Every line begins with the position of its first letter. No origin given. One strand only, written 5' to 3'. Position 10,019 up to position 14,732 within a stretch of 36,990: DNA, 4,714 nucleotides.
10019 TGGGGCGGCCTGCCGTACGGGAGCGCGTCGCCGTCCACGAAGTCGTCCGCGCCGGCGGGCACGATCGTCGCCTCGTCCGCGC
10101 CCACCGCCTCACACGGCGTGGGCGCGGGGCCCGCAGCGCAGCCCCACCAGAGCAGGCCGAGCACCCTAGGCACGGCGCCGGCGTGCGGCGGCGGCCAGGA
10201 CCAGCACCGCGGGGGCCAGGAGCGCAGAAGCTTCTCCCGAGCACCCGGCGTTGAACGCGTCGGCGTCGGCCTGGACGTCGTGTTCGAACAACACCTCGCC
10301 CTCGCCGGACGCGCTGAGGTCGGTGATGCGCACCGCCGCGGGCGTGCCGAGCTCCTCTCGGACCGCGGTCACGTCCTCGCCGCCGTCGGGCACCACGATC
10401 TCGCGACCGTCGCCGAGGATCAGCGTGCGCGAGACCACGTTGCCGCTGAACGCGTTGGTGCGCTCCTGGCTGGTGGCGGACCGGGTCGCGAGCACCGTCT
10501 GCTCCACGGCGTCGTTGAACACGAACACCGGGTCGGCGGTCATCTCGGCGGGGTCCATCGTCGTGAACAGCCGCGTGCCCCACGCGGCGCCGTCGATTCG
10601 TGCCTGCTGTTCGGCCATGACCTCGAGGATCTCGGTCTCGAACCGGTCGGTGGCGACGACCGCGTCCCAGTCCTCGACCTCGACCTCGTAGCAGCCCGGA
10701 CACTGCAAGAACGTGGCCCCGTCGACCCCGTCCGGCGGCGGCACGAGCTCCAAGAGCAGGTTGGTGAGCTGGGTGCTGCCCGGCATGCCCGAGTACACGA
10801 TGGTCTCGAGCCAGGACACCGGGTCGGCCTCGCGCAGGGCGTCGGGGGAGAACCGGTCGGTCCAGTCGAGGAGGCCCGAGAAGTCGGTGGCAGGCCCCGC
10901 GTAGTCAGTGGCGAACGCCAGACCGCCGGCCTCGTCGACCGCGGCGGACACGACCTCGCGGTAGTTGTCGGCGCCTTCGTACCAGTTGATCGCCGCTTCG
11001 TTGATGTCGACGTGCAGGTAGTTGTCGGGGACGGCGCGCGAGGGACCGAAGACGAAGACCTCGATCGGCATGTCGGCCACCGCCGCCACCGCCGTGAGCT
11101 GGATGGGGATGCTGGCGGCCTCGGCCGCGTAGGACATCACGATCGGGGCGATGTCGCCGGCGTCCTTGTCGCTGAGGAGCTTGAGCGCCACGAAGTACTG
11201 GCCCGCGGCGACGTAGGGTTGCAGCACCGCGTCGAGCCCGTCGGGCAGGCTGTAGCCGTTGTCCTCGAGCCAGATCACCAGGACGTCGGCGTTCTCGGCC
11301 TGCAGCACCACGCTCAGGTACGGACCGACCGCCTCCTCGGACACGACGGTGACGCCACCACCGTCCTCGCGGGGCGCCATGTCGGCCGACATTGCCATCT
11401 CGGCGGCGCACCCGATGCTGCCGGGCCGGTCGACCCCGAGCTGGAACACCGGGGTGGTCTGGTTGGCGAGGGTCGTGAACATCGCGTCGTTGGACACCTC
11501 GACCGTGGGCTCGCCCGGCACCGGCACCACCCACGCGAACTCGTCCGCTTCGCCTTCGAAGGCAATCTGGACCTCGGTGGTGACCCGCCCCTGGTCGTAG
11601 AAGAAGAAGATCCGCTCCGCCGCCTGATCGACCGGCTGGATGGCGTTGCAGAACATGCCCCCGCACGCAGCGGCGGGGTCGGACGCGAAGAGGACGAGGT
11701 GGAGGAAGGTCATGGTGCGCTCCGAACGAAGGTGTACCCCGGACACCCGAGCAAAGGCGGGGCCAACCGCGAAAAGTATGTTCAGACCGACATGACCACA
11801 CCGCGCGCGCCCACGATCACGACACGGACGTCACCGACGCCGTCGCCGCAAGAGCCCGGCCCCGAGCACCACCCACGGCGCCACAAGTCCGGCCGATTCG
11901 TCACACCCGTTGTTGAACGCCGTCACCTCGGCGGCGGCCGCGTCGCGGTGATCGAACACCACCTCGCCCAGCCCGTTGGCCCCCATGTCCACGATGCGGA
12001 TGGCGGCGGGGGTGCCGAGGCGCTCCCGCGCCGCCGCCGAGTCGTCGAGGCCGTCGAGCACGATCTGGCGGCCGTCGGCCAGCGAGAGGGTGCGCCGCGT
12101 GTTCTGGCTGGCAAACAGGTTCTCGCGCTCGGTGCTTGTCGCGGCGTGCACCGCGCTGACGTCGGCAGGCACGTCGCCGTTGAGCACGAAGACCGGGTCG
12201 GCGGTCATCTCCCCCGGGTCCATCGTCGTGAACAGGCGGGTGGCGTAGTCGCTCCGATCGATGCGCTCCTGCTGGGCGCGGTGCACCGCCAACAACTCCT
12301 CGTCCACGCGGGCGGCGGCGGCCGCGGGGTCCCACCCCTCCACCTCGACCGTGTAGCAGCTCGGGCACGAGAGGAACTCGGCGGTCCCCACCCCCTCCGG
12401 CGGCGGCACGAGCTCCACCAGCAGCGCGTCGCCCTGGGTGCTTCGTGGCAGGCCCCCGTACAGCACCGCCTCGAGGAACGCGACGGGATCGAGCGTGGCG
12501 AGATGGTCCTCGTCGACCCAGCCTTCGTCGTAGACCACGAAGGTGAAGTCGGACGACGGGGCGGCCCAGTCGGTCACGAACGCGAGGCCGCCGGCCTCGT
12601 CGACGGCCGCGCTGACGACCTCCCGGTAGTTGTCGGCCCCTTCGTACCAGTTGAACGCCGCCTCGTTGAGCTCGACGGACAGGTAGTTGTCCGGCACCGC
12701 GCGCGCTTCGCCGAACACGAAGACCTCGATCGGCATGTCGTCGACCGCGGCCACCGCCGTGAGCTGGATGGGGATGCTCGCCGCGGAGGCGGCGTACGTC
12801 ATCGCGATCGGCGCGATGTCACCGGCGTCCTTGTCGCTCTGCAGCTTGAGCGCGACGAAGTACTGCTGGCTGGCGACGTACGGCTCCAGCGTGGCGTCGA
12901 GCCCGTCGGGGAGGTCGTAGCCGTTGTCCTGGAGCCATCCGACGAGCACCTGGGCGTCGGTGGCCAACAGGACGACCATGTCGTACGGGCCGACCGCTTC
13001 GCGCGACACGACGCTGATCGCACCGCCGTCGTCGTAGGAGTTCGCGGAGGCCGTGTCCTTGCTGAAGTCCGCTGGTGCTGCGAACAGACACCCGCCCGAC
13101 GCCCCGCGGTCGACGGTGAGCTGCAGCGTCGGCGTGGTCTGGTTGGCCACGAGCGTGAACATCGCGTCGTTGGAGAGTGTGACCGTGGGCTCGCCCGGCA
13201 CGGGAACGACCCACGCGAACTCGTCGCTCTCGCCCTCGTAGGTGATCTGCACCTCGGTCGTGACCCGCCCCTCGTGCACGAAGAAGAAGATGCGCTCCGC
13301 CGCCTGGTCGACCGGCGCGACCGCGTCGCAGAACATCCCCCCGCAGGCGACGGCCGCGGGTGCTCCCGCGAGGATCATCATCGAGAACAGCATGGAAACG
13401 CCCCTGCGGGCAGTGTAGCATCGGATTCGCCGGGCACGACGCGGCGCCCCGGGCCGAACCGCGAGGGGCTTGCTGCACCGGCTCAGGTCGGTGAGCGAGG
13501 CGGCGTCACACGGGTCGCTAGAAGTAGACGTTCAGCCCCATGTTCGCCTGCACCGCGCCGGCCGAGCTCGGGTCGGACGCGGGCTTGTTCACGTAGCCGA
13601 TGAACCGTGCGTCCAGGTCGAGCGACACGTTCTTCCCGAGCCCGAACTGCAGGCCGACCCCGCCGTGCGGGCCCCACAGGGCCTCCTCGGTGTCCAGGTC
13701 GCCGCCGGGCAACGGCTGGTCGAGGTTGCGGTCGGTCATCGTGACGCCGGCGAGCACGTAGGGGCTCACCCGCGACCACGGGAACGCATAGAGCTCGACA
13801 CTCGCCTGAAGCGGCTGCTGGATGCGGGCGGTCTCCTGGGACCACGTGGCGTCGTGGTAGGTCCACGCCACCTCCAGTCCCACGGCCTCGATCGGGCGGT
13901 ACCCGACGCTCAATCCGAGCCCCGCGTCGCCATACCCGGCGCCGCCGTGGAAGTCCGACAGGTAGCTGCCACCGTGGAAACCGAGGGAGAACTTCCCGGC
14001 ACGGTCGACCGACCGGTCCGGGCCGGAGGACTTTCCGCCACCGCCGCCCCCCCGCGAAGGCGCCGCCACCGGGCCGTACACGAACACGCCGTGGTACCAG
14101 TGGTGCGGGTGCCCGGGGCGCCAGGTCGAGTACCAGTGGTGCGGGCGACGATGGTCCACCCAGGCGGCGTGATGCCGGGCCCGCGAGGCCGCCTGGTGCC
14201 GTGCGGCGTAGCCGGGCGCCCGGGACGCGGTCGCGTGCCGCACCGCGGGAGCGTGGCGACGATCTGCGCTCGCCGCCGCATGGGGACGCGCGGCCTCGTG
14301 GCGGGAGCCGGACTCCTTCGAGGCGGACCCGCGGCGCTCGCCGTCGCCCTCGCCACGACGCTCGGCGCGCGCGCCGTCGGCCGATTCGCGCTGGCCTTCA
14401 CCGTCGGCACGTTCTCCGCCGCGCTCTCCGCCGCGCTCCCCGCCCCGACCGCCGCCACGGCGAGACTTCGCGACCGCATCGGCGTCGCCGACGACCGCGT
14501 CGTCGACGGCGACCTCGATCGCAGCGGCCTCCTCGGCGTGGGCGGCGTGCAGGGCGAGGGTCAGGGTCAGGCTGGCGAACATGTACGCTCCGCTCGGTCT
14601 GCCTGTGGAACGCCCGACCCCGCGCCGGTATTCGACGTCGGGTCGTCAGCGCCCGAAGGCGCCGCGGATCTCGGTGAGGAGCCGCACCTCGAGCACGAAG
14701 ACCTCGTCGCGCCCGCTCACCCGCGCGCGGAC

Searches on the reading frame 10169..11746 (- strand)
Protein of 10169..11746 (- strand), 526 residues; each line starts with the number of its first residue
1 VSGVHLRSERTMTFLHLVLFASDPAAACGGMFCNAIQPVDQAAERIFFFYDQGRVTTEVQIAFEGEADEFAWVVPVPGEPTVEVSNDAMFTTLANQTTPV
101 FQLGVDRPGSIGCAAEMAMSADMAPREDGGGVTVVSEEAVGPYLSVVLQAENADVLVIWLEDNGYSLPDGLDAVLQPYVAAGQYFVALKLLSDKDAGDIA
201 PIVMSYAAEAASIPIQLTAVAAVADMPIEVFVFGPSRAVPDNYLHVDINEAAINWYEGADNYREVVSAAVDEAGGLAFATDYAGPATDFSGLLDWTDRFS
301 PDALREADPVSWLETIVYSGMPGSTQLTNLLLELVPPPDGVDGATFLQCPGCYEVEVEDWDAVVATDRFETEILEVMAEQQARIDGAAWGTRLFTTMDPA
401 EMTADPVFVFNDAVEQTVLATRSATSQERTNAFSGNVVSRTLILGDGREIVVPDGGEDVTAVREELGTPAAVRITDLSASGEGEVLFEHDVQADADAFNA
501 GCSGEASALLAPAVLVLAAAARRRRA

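Call 20: search_protein_families(library=pfam, proteins=[window:10169-11746:-], max_evalue=0.001)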
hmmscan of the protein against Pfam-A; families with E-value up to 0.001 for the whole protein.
window:10169-11746:- (526 aa): 1 family
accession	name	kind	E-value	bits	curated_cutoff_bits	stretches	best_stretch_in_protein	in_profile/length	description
PF10092.14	DUF2330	-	9.7e-39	133.7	24.7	1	25-248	4-225/279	Uncharacterized protein conserved in bacteria (DUF2330)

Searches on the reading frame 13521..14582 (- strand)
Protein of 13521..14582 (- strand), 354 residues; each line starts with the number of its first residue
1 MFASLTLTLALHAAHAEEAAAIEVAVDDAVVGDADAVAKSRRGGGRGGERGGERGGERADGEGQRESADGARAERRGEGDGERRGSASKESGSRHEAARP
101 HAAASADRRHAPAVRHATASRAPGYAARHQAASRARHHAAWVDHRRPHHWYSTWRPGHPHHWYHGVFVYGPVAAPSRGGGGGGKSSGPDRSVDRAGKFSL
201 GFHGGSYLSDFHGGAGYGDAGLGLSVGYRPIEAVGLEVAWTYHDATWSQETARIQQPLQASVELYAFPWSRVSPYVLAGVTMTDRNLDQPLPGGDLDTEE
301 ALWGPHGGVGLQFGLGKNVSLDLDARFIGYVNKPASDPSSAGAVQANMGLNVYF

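Call 20: search_protein_families(library=pfam, proteins=[window:13521-14582:-], max_evalue=0.001)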
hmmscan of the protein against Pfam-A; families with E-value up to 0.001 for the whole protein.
window:13521-14582:- (354 aa): 1 family
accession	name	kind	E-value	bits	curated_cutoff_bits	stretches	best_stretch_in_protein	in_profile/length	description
PF13505.12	OMP_b-brl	-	1.8e-07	31.9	28.7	1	204-337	28-161/175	Outer membrane protein beta-barrel domain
